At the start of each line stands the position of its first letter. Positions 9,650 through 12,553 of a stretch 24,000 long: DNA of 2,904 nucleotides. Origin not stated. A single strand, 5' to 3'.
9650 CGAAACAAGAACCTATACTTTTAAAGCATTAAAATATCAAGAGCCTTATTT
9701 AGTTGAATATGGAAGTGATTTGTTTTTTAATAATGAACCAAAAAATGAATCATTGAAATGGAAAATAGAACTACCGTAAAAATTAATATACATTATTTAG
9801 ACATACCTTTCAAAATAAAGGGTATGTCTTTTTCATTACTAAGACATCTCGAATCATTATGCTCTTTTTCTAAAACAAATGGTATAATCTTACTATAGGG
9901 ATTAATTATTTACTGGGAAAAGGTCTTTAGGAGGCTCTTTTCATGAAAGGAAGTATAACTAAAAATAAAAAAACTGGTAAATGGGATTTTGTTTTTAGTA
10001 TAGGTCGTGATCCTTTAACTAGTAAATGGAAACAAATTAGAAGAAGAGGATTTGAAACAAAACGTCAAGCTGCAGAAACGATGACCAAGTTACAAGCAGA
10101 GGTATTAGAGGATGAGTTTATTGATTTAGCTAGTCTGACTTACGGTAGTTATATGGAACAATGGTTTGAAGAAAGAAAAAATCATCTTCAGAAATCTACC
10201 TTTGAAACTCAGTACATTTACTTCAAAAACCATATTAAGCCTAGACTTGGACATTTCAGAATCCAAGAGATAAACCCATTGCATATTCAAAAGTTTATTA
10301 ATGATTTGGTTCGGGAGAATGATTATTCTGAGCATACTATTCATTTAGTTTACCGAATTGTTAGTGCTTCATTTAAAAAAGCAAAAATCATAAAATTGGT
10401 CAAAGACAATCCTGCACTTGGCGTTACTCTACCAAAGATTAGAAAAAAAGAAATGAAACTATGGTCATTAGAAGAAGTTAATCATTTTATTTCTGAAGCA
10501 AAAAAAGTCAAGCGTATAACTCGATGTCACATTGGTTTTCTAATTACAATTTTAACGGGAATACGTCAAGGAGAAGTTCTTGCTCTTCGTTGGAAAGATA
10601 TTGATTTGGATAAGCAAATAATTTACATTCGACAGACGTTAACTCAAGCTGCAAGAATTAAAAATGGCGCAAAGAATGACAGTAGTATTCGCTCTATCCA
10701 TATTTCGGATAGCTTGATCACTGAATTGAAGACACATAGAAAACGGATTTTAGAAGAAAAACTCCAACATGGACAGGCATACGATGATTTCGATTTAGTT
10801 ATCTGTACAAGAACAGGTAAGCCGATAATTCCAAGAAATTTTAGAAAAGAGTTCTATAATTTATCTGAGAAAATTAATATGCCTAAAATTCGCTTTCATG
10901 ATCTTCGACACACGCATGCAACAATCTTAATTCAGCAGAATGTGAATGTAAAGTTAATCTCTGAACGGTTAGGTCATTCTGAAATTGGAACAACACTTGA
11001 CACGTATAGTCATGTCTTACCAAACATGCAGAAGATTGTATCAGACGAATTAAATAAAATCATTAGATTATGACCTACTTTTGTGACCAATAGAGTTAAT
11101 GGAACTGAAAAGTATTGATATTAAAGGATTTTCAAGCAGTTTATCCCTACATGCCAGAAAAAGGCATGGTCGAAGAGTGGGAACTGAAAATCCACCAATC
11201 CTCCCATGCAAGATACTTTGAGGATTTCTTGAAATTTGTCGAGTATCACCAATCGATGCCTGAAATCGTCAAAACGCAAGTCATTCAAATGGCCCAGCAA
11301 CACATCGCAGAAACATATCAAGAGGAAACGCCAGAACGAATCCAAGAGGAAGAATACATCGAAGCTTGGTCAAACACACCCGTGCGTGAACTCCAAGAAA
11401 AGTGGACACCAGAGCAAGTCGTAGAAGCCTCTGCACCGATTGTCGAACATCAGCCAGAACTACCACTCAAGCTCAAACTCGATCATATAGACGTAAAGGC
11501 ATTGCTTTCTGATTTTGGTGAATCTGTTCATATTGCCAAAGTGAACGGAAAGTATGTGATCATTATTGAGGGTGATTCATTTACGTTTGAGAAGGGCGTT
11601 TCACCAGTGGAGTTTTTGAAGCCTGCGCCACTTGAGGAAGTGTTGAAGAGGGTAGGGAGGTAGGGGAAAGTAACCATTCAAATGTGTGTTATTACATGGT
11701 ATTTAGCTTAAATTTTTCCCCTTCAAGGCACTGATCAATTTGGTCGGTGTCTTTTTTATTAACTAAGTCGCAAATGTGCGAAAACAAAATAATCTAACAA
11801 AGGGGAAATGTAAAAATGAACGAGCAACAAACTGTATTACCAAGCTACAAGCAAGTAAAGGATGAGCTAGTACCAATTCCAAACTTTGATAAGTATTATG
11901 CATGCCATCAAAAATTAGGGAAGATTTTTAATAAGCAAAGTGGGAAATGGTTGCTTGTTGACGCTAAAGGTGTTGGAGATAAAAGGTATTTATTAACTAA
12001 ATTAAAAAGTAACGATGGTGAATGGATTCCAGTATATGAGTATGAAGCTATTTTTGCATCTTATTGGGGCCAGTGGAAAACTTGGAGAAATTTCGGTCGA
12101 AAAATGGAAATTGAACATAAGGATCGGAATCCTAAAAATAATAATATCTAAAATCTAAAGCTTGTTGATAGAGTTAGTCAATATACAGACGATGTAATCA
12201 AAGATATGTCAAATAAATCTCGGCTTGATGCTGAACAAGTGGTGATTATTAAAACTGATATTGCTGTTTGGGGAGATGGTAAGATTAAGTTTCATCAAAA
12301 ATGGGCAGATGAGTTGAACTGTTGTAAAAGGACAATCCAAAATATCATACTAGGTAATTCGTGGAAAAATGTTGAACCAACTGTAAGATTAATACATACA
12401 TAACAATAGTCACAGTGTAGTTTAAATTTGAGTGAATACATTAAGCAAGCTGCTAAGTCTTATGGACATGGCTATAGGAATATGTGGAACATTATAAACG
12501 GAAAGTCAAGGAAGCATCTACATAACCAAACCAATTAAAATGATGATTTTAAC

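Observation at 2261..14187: The 3' end of the 351-aa gene is present three times: two elements stacked at one attachment site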

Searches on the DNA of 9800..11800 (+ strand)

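Call 10: search_dna_similar(query=window:9800-11800:+, collection=phages, mode=distant)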
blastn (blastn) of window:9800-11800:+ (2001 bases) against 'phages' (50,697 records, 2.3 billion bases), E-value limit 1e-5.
Records with a match: 4; places in all: 4; records where one place covers at least 80% of the query: 0.
Best place of each record, by identity: 60-80% 4.
By first word of the organism name: Bacillus 4.
By host as written in the record: Bacillus anthracis 2; Bacillus cereus 2.
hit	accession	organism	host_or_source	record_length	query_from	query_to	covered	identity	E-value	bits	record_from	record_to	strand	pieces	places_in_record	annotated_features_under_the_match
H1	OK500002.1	Bacillus phage vB_BanS_Athena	Bacillus anthracis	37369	971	1216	12%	66.0%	2e-6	61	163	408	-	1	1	putative site-specific integrase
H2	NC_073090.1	Bacillus phage vB_BanS_Athena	Bacillus anthracis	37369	971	1216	12%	66.0%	2e-6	61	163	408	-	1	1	putative site-specific integrase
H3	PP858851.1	Bacillus phage PHBA67-J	Bacillus cereus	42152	723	817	5%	74.7%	2e-7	64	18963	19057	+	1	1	xerC_2: tyrosine recombinase XerC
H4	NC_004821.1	Bacillus phage phBC6A52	Bacillus cereus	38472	723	817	5%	73.7%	8e-6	60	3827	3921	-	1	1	DNA integration/recombination/invertion protein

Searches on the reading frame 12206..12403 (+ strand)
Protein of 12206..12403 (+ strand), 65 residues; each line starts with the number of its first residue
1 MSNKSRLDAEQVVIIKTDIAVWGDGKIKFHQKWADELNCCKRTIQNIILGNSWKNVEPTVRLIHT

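Call 21: search_protein_families(library=ncbifam, proteins=[window:12206-12403:+], max_evalue=0.01)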
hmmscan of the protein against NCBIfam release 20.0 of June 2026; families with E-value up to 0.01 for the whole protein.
window:12206-12403:+ (65 aa): 0 families

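Call 22: search_protein_families(library=phrogs, proteins=[window:12206-12403:+], max_evalue=0.01)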
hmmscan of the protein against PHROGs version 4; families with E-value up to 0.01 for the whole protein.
window:12206-12403:+ (65 aa): 1 family
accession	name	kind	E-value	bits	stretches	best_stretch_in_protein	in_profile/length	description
phrog_5767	-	transcription regulation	0.0073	16.7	1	3-57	240-294/393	sigma factor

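Call 55: search_protein_families(library=pfam, proteins=[window:12206-12403:+], max_evalue=1)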
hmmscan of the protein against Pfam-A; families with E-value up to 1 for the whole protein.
window:12206-12403:+ (65 aa): 0 families
